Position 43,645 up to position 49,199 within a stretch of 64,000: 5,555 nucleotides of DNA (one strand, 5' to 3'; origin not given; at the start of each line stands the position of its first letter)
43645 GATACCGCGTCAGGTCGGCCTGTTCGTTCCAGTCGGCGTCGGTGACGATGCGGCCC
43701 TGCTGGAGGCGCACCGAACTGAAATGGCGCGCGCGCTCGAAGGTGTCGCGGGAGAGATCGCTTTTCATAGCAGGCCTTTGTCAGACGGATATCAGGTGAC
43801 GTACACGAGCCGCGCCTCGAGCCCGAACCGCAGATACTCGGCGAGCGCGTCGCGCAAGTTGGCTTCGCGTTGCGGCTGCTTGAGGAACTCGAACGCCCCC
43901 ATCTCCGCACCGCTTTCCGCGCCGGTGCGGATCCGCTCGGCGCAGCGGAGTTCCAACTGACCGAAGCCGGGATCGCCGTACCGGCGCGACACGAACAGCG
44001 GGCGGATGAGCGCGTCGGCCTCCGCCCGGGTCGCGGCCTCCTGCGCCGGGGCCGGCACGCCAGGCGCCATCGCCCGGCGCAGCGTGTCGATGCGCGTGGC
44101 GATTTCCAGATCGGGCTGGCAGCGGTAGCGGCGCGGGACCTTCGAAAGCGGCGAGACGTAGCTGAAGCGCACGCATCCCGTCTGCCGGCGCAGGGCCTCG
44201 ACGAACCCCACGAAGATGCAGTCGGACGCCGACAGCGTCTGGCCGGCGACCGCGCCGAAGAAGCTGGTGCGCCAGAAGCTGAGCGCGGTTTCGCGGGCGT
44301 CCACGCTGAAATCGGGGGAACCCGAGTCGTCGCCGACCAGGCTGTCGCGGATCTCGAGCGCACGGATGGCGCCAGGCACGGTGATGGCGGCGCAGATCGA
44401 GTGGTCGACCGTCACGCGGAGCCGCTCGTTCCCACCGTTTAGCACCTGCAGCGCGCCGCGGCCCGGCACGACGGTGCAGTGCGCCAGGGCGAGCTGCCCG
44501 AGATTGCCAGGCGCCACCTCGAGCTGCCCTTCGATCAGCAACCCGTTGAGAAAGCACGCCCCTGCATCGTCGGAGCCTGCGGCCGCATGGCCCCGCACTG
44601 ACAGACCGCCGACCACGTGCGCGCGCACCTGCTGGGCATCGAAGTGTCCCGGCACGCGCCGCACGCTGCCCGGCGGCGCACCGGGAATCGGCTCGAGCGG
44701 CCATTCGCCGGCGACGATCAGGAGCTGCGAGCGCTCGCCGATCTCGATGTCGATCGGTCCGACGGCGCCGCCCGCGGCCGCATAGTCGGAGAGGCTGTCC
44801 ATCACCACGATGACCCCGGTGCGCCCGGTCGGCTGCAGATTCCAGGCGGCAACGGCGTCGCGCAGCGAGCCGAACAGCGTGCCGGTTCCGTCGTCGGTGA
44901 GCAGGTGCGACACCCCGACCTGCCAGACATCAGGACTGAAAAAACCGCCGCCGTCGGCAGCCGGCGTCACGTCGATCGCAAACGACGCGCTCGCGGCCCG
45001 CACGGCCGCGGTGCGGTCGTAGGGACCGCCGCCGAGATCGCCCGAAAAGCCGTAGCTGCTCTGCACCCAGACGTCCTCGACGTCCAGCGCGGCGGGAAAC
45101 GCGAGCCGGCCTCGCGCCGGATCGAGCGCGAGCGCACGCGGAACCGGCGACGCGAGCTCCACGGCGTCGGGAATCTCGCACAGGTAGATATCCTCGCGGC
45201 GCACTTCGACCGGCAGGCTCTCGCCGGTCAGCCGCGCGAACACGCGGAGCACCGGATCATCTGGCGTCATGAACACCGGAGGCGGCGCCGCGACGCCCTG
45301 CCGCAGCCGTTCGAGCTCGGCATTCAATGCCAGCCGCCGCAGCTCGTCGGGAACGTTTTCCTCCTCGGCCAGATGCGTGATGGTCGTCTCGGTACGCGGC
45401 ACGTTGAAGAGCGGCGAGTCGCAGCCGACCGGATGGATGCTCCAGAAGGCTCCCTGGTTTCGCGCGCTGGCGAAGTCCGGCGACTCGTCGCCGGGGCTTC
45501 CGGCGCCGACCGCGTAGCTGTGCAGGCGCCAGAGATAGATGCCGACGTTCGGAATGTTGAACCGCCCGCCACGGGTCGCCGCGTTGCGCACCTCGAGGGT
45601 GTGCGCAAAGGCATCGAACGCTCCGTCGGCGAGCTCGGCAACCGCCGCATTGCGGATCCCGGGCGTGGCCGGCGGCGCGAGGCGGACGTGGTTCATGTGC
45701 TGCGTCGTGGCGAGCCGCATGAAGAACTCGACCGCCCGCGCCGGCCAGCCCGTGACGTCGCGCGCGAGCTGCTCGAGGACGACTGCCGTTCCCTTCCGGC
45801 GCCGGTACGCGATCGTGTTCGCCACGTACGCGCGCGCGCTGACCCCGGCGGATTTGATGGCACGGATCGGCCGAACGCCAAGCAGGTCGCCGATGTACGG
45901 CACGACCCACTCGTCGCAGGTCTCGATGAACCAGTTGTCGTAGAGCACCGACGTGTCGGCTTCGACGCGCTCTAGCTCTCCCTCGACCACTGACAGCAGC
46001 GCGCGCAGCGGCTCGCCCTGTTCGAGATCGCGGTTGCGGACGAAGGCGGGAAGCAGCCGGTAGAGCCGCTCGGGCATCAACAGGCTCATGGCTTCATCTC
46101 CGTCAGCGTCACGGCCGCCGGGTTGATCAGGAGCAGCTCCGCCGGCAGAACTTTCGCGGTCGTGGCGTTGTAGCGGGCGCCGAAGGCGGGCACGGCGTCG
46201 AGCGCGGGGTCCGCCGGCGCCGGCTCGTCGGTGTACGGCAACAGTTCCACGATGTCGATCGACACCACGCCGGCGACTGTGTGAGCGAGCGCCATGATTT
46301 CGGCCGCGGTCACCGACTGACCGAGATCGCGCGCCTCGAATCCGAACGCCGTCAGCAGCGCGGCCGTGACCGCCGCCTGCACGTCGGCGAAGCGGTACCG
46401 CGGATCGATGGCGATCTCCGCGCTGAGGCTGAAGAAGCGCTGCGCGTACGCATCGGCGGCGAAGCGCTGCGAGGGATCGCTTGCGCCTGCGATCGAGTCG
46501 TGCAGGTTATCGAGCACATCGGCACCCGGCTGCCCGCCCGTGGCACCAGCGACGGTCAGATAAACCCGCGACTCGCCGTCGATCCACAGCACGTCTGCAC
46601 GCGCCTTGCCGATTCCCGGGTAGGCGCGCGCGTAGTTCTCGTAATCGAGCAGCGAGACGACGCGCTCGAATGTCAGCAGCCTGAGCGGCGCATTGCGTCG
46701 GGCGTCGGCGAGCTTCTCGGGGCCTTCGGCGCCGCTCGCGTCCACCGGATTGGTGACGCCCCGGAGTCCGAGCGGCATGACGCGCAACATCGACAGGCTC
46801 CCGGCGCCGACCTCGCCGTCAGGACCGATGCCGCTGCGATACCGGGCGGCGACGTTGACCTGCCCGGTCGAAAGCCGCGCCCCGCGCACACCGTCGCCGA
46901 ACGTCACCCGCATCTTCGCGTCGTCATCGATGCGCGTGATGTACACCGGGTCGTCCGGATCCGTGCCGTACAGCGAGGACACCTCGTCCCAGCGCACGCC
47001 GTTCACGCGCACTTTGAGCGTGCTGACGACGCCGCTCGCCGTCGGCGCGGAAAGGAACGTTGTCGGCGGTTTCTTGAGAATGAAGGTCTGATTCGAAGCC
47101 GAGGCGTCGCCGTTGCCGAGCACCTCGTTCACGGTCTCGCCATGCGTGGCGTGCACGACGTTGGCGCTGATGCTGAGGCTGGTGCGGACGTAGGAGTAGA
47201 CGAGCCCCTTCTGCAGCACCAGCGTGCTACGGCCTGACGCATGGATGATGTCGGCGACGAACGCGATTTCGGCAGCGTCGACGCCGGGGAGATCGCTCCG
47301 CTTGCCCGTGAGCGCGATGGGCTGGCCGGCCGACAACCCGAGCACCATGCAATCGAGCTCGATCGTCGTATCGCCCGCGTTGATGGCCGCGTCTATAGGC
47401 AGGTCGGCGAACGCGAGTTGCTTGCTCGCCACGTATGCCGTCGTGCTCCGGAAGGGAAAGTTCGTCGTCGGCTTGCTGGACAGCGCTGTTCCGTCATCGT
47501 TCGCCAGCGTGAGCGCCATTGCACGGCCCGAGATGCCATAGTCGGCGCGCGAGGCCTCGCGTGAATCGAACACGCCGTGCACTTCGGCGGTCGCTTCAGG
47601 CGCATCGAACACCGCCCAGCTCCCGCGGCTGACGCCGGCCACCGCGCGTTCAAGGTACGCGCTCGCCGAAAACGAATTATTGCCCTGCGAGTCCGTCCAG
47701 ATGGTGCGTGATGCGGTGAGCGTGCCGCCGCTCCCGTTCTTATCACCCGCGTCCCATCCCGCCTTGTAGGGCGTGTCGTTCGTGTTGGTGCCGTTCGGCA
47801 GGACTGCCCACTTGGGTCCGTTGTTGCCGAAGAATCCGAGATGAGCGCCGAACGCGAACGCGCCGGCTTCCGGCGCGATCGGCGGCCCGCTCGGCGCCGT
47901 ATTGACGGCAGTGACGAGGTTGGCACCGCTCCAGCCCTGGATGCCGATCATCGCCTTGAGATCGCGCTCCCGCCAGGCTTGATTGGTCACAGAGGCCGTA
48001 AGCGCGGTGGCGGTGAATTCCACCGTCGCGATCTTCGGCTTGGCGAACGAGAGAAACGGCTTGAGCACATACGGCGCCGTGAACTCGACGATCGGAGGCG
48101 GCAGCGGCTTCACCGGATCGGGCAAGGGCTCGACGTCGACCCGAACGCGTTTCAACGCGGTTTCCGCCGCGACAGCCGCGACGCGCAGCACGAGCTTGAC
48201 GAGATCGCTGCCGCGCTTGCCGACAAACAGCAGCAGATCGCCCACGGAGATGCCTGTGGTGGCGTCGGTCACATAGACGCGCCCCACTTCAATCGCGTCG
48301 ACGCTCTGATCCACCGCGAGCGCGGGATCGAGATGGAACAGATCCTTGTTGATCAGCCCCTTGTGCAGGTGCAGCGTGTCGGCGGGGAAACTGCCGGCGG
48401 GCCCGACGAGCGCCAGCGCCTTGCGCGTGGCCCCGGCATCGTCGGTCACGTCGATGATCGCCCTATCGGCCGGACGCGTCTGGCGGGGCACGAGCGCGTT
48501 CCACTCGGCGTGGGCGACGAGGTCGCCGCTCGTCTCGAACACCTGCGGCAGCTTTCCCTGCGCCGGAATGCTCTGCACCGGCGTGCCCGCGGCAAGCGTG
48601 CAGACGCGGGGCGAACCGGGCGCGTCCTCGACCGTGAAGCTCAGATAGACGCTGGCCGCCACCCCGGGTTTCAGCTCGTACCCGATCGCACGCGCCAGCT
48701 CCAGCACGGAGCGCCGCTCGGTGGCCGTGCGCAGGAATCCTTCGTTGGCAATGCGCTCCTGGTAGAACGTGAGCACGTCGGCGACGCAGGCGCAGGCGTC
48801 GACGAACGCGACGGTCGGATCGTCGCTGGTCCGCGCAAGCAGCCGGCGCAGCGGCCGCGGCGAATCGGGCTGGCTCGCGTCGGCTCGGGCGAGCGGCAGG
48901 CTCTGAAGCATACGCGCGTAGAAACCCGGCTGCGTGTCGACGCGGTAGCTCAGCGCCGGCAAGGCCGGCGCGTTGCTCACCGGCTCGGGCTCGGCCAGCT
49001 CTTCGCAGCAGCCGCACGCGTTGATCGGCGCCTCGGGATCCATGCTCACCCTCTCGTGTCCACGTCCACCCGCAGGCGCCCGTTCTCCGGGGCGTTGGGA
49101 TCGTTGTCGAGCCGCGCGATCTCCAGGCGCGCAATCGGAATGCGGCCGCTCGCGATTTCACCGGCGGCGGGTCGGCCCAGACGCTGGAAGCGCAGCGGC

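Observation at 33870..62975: Complete contractile injection system (eCIS / phage-tail-like particle) operon, about 29 kb on one strand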

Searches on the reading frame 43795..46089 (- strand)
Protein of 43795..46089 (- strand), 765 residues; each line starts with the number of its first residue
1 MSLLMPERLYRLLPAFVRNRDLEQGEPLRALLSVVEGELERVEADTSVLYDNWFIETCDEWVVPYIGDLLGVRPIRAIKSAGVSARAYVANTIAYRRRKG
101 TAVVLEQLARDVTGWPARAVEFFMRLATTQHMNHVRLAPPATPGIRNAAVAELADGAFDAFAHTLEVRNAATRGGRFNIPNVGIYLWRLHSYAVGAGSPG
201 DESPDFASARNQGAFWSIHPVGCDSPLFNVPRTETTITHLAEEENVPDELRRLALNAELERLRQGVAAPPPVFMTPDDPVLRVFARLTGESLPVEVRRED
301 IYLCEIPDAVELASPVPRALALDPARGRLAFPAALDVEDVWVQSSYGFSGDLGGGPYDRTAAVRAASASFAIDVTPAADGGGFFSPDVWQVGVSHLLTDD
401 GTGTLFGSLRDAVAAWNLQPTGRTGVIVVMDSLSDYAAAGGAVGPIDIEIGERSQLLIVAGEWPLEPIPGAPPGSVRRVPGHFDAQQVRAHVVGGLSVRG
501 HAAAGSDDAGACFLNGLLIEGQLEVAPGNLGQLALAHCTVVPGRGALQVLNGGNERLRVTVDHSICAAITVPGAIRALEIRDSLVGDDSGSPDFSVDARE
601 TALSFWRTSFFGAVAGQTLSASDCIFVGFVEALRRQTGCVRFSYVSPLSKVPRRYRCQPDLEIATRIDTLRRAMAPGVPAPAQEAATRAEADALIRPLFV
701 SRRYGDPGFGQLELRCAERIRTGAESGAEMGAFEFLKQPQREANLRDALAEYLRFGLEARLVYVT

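Call 5: search_protein_families(library=pfam, proteins=[window:43795-46089:-], max_evalue=0.01)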
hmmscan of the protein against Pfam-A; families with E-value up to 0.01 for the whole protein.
window:43795-46089:- (765 aa): 2 families
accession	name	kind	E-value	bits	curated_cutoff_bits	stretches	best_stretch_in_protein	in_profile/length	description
PF10076.14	Phage_Mu_Gp48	-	0.0025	18.1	37.4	1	9-124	3-109/150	Bacteriophage Mu-like, Gp48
PF09684.15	Tail_P2_I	-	0.005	17.2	20.6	1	31-123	8-98/139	Phage tail protein (Tail_P2_I)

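Call 32: search_protein_families(library=ncbifam, proteins=[window:43795-46089:-], max_evalue=0.01)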
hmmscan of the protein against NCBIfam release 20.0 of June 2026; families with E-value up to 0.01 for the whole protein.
window:43795-46089:- (765 aa): 1 family
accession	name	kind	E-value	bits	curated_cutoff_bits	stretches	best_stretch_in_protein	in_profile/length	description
TIGR02242.1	tail_TIGR02242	domain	0.0098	16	51.85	0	12-133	3-123/131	phage tail protein domain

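Call 96: search_protein_families(library=phrogs, proteins=[window:43795-46089:-], max_evalue=0.01)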
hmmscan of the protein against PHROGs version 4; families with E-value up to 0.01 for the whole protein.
window:43795-46089:- (765 aa): 1 family
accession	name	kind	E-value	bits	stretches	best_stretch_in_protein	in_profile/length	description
phrog_521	-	tail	0.0083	15.7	0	2-63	23-79/534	tail protein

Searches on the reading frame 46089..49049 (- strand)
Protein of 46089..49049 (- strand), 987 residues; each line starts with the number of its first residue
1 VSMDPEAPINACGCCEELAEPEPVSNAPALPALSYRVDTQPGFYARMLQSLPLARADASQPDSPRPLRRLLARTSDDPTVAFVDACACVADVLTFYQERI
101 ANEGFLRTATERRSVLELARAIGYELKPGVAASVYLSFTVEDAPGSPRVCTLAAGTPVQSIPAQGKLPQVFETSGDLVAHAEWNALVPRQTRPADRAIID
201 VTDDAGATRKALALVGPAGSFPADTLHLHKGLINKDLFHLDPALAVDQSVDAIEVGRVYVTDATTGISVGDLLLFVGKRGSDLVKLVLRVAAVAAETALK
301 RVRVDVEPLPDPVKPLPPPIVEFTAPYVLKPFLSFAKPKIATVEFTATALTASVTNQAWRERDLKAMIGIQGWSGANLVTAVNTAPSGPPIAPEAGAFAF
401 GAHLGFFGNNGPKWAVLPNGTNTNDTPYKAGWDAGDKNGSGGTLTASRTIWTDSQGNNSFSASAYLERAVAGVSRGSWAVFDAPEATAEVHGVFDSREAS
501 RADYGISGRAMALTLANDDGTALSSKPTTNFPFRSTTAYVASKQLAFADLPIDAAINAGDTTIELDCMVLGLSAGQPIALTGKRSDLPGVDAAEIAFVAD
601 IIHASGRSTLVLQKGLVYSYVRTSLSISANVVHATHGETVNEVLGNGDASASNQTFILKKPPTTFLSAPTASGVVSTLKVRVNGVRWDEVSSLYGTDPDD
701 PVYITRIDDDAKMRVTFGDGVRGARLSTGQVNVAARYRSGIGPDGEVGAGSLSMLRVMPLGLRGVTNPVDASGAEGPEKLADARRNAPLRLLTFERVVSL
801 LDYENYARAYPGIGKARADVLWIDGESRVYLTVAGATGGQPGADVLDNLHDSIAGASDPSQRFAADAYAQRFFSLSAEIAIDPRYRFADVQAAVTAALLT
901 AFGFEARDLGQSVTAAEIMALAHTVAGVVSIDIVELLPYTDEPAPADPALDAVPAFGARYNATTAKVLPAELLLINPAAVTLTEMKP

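Call 5: search_protein_families(library=pfam, proteins=[window:46089-49049:-], max_evalue=0.01)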
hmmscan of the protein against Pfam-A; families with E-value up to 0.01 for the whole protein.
window:46089-49049:- (987 aa): 0 families

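Call 32: search_protein_families(library=ncbifam, proteins=[window:46089-49049:-], max_evalue=0.01)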
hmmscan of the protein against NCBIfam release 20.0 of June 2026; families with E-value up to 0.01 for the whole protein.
window:46089-49049:- (987 aa): 1 family
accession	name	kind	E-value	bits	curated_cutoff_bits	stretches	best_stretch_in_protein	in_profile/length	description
TIGR02243.1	TIGR02243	equivalog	5.1e-64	217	155.8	2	625-936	329-658/659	putative baseplate assembly protein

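Call 50: search_solved_structures(query=window:46089-49049:-, max_evalue=0.01)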
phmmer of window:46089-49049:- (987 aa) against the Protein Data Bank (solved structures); distinct sequences matched with E-value up to 0.01: 1.
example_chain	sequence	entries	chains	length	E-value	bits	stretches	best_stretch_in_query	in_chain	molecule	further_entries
9gtp_1K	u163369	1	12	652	9.1e-07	30.7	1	684-811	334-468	Baseplate protein J-like domain-containing protein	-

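Call 96: search_protein_families(library=phrogs, proteins=[window:46089-49049:-], max_evalue=0.01)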
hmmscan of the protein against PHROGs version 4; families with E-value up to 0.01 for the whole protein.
window:46089-49049:- (987 aa): 3 families
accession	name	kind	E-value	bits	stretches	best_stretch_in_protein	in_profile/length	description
phrog_219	-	tail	3.1e-23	83.2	2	675-815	181-332/598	baseplate wedge subunit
phrog_6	-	tail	3.3e-18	66.6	2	715-933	188-376/548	baseplate wedge subunit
phrog_10646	-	tail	0.00043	19.3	1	76-129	58-111/1142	baseplate wedge subunit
